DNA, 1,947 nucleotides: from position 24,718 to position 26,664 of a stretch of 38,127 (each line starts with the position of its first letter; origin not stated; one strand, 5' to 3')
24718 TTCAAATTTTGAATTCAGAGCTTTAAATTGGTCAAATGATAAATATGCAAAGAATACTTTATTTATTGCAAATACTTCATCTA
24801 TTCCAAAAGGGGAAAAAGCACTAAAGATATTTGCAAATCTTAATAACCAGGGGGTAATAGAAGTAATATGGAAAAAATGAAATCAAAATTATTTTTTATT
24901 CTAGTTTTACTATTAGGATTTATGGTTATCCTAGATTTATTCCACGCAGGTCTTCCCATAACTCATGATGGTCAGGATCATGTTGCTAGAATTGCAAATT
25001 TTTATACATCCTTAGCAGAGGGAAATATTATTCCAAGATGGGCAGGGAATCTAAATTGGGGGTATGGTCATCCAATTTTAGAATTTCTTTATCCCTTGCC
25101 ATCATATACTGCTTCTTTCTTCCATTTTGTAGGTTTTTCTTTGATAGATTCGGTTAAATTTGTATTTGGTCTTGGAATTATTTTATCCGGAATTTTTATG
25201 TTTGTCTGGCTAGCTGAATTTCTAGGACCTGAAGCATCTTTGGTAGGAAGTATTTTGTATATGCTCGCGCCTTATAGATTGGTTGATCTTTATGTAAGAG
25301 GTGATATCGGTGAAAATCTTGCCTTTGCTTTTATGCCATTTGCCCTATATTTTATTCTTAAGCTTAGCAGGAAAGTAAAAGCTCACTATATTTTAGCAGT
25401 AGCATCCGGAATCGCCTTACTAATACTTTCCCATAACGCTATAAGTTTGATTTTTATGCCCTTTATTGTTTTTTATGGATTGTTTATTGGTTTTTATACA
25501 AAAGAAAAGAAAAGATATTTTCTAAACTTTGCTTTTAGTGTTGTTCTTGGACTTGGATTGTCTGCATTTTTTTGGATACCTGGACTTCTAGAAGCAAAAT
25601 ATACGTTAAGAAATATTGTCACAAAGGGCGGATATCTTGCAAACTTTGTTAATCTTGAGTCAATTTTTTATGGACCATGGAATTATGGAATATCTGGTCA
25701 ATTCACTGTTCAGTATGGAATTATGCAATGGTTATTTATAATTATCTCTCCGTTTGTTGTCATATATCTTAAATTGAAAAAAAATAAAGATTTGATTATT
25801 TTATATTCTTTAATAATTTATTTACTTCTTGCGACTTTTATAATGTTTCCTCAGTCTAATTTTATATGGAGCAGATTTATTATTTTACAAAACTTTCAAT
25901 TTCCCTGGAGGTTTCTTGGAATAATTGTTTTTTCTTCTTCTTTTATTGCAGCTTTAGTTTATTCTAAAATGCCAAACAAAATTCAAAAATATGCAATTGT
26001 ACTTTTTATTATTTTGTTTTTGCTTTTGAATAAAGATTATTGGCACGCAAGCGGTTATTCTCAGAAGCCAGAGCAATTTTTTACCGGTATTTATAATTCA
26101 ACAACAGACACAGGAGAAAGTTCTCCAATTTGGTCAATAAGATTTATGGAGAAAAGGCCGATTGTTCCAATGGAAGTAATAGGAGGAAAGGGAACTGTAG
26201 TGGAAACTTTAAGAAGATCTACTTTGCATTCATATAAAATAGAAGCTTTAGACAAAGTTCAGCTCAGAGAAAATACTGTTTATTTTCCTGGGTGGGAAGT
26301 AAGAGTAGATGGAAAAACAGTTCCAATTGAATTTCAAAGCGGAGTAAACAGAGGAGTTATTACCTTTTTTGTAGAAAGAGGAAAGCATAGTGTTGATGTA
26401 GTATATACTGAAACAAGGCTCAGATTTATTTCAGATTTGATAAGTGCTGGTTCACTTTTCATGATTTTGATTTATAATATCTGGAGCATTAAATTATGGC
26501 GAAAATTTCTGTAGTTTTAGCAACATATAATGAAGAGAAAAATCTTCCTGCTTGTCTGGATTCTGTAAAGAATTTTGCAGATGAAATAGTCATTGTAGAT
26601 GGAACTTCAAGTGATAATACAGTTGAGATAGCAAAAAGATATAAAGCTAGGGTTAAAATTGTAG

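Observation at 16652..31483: Four-copy uncharacterised membrane-enzyme family (THDG / SPY..D.YVRGD / SHN / FPWRF / YFPGW)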

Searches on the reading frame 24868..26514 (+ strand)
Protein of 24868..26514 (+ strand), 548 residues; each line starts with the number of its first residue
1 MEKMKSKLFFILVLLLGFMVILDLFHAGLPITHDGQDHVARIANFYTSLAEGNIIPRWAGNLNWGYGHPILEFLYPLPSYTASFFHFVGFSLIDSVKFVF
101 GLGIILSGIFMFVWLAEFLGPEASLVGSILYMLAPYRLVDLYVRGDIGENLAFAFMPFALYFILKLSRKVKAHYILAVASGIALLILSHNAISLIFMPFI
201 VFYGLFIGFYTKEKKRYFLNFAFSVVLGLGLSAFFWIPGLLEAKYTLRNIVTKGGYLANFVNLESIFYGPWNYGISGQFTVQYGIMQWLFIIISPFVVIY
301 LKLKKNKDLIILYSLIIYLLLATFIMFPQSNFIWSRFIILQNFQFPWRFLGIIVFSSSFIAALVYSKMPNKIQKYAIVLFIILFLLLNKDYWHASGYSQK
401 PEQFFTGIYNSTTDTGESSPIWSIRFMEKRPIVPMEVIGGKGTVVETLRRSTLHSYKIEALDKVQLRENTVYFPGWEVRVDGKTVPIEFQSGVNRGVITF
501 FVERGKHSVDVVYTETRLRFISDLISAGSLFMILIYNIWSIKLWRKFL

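Call 5: search_protein_families(library=pfam, proteins=[window:24868-26514:+], max_evalue=0.01)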
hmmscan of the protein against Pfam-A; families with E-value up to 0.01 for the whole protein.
window:24868-26514:+ (548 aa): 2 families
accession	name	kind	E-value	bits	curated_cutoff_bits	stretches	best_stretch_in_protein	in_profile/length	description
PF10131.15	PTPS_related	-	6.7e-08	31.9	26.4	1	76-402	6-317/621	6-pyruvoyl-tetrahydropterin synthase related domain; membrane protein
PF09586.16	YfhO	-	1.9e-07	30.3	28.5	1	470-519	783-829/835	Bacterial membrane protein YfhO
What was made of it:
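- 24868..26514 (+): PF10131-like paralog C (548 aa). Its C-terminus hits YfhO profile positions 783-829 of 835 (30.3 bits) (call 5).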

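Call 29: search_protein_families(library=ncbifam, proteins=[window:24868-26514:+], max_evalue=0.01)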
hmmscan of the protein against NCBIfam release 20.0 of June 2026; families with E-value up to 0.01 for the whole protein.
window:24868-26514:+ (548 aa): 0 families
